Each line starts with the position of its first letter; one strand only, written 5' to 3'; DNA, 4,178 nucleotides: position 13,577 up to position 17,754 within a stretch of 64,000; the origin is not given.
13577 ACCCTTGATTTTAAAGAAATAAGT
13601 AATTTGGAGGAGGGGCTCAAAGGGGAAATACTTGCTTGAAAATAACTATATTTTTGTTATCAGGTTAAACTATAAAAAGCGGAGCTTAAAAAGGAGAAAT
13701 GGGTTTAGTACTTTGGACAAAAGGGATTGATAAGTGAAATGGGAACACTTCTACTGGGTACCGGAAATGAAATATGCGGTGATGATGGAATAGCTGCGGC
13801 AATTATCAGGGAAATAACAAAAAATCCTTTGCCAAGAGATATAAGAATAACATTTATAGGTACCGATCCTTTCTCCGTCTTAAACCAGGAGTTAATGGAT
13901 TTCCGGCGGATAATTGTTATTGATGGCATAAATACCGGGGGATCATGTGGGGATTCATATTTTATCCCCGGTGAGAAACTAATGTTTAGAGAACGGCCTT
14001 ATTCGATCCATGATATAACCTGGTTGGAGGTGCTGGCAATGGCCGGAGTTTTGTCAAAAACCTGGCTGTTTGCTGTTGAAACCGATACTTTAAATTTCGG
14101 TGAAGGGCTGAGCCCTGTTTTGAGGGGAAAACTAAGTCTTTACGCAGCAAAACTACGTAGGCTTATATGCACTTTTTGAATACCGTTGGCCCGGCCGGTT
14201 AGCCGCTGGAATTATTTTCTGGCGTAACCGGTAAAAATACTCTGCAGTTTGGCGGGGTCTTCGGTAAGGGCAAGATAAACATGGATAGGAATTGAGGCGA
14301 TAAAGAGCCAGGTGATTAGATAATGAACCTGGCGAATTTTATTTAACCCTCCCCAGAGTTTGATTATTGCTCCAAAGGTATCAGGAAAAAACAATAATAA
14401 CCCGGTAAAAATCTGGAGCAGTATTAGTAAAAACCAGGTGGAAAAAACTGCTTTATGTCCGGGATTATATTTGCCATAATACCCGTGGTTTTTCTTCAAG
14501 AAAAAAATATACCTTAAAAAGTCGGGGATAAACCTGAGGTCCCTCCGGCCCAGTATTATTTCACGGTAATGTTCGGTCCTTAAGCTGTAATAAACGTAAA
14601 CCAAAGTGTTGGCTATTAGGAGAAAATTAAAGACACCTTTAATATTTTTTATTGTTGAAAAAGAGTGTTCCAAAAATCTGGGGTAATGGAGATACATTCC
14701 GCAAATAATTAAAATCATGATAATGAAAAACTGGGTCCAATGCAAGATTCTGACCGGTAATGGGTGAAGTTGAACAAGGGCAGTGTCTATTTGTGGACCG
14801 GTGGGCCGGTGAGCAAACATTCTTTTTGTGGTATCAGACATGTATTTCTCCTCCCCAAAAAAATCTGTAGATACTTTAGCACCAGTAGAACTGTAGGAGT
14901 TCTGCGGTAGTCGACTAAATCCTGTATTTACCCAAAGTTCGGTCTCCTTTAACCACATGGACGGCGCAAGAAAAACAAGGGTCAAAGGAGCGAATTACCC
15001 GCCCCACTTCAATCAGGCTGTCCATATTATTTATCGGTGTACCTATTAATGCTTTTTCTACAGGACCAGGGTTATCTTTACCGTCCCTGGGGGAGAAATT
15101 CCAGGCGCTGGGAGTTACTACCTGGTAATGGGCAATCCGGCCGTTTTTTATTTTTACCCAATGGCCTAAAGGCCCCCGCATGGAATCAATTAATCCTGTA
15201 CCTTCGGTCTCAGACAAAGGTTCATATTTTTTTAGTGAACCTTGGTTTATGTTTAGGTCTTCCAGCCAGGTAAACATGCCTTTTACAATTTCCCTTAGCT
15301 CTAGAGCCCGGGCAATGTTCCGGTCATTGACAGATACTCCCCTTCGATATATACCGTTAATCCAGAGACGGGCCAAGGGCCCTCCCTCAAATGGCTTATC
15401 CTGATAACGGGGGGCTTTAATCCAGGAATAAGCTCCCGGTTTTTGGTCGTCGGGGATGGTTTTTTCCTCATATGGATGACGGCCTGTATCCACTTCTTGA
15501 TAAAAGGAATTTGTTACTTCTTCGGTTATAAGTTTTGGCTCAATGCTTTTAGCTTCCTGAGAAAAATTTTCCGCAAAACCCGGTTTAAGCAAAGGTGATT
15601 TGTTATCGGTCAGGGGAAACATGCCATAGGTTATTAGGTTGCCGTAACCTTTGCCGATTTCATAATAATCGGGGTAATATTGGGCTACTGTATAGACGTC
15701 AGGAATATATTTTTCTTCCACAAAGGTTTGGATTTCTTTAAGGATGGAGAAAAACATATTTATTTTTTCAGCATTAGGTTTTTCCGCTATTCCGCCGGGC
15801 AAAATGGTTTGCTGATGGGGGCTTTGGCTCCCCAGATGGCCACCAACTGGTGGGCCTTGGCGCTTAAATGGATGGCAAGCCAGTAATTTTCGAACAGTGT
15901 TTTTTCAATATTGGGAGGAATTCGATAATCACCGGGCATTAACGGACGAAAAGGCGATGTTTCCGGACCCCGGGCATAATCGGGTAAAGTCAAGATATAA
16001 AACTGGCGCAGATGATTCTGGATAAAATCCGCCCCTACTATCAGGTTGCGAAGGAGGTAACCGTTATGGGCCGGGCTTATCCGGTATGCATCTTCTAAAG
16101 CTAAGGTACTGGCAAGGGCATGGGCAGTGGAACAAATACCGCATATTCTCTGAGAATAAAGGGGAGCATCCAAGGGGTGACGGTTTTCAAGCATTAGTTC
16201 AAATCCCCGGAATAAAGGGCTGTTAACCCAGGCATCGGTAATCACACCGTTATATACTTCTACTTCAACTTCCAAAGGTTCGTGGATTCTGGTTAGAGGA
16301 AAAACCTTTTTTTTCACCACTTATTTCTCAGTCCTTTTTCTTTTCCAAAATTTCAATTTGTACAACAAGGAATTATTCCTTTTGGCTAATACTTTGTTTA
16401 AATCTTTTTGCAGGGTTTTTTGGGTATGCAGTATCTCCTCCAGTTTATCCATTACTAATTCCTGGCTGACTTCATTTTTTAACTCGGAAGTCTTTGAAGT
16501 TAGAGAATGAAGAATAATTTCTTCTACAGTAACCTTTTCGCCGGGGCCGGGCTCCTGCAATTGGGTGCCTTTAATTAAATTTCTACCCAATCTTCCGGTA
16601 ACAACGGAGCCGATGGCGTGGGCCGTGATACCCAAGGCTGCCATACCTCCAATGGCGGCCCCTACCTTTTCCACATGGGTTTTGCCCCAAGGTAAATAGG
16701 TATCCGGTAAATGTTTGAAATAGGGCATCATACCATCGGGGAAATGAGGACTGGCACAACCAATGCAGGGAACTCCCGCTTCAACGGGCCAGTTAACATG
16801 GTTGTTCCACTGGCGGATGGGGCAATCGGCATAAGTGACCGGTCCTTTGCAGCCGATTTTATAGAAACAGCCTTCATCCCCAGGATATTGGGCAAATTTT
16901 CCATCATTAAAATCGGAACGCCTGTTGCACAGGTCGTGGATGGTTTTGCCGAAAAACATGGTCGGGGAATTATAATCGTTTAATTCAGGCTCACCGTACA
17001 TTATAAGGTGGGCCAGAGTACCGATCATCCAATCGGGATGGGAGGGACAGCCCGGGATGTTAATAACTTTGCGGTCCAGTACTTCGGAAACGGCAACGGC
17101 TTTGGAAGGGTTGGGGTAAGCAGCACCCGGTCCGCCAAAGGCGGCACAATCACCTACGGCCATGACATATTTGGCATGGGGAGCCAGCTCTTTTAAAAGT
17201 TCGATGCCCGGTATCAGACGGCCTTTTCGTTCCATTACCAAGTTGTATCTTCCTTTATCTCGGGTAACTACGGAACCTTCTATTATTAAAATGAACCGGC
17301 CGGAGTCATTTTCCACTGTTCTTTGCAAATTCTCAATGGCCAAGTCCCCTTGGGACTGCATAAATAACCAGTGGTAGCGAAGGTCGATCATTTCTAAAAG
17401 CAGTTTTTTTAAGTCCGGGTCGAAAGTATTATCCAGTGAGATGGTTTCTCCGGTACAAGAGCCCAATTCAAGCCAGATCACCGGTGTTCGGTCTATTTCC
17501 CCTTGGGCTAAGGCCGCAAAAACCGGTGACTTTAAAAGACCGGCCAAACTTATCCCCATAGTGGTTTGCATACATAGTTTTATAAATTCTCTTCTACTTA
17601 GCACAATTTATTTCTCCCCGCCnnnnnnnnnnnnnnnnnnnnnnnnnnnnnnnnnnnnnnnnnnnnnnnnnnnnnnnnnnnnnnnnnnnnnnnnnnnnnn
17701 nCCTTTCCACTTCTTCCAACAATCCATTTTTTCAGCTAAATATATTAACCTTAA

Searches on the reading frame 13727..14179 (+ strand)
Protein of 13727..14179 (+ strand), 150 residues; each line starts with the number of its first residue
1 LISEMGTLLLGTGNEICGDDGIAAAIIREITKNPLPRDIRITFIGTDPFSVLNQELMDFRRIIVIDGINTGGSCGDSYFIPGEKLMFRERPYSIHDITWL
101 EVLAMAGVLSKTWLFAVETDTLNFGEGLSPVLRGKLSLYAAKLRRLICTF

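Call 22: search_protein_families(library=pfam, proteins=[window:13727-14179:+])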
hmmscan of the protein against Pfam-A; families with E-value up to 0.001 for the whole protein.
window:13727-14179:+ (150 aa): 1 family
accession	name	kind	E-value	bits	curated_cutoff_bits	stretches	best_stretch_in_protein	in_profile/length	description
PF01750.23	HycI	-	8.9e-06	26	23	1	36-132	13-116/130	Hydrogenase maturation protease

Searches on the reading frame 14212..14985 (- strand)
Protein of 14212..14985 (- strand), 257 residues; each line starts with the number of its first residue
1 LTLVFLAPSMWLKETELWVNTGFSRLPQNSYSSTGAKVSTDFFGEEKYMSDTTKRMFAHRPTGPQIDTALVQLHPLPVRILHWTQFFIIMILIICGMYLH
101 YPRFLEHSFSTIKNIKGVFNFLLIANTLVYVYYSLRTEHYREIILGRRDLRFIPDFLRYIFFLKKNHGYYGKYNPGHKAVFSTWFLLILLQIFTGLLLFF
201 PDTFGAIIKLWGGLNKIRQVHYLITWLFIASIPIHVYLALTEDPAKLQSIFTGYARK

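Call 22: search_protein_families(library=pfam, proteins=[window:14212-14985:-])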
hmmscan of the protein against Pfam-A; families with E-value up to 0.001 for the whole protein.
window:14212-14985:- (257 aa): 1 family
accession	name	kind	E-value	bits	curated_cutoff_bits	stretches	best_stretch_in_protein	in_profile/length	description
PF01292.26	Ni_hydr_CYTB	-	7.9e-24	84.8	30.1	1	74-253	2-179/179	Prokaryotic cytochrome b561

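Call 34: list_cluster_members(proteins=[window:14215-14841:-, window:20300-23125:+, window:33892-34932:+, window:35103-36107:+, window:40096-41379:+, window:41884-43890:+, window:51295-53037:+, window:54478-55590:+, window:8661-9545:+, window:17971-19950:+])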
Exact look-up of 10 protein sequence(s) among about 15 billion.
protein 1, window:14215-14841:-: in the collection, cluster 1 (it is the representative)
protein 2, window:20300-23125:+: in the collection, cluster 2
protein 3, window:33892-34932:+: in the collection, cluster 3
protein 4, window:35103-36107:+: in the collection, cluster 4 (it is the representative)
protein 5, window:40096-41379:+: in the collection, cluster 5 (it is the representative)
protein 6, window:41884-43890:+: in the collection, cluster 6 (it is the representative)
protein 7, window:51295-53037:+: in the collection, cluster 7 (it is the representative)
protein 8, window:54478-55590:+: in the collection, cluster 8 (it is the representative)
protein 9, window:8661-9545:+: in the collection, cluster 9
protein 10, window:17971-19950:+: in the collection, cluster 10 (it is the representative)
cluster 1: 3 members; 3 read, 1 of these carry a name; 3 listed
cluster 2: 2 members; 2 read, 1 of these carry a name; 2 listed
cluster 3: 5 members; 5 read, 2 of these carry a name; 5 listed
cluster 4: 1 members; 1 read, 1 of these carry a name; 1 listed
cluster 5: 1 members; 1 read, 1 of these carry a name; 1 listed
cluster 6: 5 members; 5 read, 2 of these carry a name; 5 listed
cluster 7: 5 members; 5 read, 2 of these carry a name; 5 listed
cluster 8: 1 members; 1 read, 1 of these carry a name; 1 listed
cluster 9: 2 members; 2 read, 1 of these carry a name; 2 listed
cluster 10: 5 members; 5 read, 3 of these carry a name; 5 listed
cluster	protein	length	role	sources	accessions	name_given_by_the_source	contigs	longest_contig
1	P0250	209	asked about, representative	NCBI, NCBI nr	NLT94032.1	MAG: iron hydrogenase [Clostridia bacterium] | iron hydrogenase [Clostridia bacterium]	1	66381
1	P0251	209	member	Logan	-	-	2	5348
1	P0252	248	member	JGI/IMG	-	-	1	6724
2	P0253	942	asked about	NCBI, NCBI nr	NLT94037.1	MAG: excinuclease ABC subunit UvrA [Clostridia bacterium] | excinuclease ABC subunit UvrA [Clostridia bacterium]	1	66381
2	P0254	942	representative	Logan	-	-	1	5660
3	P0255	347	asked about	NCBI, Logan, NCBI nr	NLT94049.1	MAG: hypothetical protein GXW85_00660 [Clostridia bacterium] | hypothetical protein [Clostridia bacterium]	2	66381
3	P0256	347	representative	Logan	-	-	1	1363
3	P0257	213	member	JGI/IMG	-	central glycolytic genes regulator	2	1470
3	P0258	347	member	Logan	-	-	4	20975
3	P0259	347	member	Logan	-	-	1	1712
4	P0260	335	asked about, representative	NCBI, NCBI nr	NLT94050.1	MAG: ArsJ-associated glyceraldehyde-3-phosphate dehydrogenase [Clostridia bacterium] | ArsJ-associated glyceraldehyde-3-phosphate dehydrogenase [Clostridia bacterium]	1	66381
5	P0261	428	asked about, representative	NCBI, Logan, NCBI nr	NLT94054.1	MAG: phosphopyruvate hydratase [Clostridia bacterium] | phosphopyruvate hydratase [Clostridia bacterium]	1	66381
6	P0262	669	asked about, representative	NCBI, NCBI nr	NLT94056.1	MAG: sodium-translocating pyrophosphatase [Clostridia bacterium] | sodium-translocating pyrophosphatase [Clostridia bacterium]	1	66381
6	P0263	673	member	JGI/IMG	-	K(+)-stimulated pyrophosphate-energized sodium pump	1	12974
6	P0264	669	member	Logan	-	-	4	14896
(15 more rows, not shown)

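Call 35: find_encoding_contigs(protein=P0251, flank=10000, max_places=10)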
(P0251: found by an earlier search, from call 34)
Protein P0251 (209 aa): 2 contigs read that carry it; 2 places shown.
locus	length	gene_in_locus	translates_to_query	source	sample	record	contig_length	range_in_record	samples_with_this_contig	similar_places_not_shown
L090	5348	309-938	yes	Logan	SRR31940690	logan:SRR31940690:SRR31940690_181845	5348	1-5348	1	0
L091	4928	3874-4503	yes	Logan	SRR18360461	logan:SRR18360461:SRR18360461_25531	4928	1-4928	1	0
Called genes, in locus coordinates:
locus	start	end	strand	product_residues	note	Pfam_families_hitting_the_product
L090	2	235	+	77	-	?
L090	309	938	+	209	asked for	PF01292:Ni_hydr_CYTB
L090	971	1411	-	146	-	PF01750:HycI (weak)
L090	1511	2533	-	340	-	-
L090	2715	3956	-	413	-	PF13180:PDZ_2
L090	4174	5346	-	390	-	PF22694:CtpB_N-like, PF00595:PDZ, PF13180:PDZ_2, PF17820:PDZ_6, PF03572:Peptidase_S41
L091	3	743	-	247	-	?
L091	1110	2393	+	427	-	PF01058:Oxidored_q6, PF14720:NiFe_hyd_SSU_C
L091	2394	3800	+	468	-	PF00374:NiFeSe_Hases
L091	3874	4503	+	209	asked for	PF01292:Ni_hydr_CYTB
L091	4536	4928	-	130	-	?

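Call 38: find_encoding_contigs(protein=P0254, flank=10000, max_places=10)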
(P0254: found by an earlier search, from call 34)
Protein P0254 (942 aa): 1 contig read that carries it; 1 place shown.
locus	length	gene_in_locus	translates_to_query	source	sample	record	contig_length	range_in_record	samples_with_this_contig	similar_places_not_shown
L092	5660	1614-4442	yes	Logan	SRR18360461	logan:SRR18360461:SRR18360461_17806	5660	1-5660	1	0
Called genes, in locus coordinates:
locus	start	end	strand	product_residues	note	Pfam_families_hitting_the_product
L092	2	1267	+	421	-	?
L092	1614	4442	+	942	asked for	PF00005:ABC_tran (faint), PF02463:SMC_N (faint), PF03193:RsgA_GTPase (faint), PF13191:AAA_16 (faint), PF13304:AAA_21 (faint), PF13555:AAA_29 (faint), PF17760:UvrA_inter, PF17755:UvrA_DNA-bind, +1 more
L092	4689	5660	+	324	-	?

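Call 54: find_encoding_contigs(protein=P0252, flank=10000, max_places=10)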
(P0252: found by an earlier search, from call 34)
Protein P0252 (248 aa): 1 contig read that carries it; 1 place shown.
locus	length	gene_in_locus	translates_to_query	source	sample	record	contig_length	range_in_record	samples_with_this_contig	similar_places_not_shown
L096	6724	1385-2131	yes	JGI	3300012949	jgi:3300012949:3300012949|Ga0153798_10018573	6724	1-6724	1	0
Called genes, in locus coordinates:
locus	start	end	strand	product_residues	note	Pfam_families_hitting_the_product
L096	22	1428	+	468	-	PF00374:NiFeSe_Hases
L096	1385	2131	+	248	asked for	PF01292:Ni_hydr_CYTB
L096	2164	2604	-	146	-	PF01750:HycI (weak)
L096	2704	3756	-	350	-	-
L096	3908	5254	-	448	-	PF13180:PDZ_2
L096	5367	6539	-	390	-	PF22694:CtpB_N-like, PF00595:PDZ, PF13180:PDZ_2, PF17820:PDZ_6, PF03572:Peptidase_S41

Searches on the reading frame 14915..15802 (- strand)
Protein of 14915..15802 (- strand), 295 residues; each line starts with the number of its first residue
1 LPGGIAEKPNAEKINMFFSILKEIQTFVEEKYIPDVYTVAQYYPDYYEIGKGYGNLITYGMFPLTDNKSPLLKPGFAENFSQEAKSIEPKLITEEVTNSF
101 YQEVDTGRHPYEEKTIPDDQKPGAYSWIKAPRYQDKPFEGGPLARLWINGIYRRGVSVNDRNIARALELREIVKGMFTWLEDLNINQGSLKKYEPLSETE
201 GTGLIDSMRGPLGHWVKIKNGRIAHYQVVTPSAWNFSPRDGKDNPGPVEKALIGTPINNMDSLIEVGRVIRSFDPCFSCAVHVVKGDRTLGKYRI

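Call 22: search_protein_families(library=pfam, proteins=[window:14915-15802:-])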
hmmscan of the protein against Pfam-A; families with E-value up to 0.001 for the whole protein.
window:14915-15802:- (295 aa): 1 family
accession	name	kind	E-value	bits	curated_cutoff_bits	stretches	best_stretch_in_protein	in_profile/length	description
PF00374.24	NiFeSe_Hases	-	5.6e-74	250.4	25.8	1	7-282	195-508/508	Nickel-dependent hydrogenase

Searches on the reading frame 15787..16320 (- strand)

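Call 18: search_protein_families(library=pfam, proteins=[window:15787-16320:-])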
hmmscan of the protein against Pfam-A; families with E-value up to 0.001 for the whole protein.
window:15787-16320:- (177 aa): 1 family
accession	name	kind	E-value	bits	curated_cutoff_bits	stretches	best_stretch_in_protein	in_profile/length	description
PF00374.24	NiFeSe_Hases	-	7.5e-28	98.2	25.8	1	38-115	1-78/508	Nickel-dependent hydrogenase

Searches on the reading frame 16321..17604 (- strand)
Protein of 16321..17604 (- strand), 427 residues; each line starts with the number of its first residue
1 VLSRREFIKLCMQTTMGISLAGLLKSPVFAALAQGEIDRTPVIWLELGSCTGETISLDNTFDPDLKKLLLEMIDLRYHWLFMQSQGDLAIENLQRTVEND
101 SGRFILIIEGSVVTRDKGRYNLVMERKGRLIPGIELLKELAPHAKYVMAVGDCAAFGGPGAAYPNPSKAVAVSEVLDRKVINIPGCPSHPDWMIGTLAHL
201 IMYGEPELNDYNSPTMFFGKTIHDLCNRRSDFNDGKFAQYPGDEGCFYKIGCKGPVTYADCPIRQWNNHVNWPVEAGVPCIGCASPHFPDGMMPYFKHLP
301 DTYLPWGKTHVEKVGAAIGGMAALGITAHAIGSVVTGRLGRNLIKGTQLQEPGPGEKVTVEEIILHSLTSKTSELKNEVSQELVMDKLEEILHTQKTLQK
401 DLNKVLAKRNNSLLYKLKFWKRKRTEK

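Call 18: search_protein_families(library=pfam, proteins=[window:16321-17604:-])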
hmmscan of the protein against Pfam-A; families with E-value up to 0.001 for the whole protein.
window:16321-17604:- (427 aa): 2 families
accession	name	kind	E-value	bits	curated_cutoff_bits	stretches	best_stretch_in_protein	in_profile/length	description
PF14720.11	NiFe_hyd_SSU_C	-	7.2e-32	110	27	1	218-295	1-79/80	NiFe/NiFeSe hydrogenase small subunit C-terminal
PF01058.29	Oxidored_q6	-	4.4e-31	107.7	27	1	50-200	1-128/128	NADH ubiquinone oxidoreductase, 20 Kd subunit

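Call 32: find_encoding_contigs(protein=window:16321-17604:-, flank=10000, max_places=10)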
Protein window:16321-17604:- (427 aa): no gene with exactly this product is on record in the collection.
